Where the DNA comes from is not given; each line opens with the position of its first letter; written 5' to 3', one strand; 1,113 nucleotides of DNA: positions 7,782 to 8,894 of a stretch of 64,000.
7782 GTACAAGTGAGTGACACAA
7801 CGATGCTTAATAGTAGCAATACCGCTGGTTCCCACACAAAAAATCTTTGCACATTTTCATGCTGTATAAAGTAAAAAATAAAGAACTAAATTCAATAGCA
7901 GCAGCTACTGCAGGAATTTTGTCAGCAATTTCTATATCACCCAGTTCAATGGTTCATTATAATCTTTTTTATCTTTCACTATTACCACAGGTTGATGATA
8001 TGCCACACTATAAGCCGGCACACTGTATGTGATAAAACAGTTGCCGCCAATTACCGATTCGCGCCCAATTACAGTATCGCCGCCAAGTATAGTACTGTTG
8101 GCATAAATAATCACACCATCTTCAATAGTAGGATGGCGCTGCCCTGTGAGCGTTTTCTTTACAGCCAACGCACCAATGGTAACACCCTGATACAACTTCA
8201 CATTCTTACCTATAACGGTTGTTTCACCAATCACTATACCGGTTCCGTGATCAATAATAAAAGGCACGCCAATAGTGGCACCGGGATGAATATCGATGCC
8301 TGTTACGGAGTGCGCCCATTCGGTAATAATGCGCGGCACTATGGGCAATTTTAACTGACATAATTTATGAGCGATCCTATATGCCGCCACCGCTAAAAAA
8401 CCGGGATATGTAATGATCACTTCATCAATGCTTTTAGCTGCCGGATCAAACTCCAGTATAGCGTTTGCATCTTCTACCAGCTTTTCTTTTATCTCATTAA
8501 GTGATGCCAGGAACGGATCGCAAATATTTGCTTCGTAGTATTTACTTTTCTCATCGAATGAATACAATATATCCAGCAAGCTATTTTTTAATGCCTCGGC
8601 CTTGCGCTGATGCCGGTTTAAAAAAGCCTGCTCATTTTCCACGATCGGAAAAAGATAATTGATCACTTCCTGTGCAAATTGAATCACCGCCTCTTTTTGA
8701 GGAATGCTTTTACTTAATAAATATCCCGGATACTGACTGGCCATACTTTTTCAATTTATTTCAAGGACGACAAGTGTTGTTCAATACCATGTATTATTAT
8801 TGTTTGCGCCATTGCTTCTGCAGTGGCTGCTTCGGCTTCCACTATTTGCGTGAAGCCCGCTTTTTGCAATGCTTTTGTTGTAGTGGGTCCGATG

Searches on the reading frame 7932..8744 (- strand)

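Call 33: search_protein_families(library=pfam, proteins=[window:7932-8744:-], max_evalue=0.001)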
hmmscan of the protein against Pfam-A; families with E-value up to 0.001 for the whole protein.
window:7932-8744:- (270 aa): 3 families
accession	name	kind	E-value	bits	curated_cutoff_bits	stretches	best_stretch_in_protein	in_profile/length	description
PF00132.30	Hexapep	-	8.1e-09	35.3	27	2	204-239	1-35/36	Bacterial transferase hexapeptide (six repeats)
PF25084.1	LbH_EIF2B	-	0.00054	20.4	54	0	212-243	10-41/105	EIF2B subunit epsilon LbH domain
PF06426.19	SATase_N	-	0.00073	20.3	21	0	71-120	55-104/105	Serine acetyltransferase, N-terminal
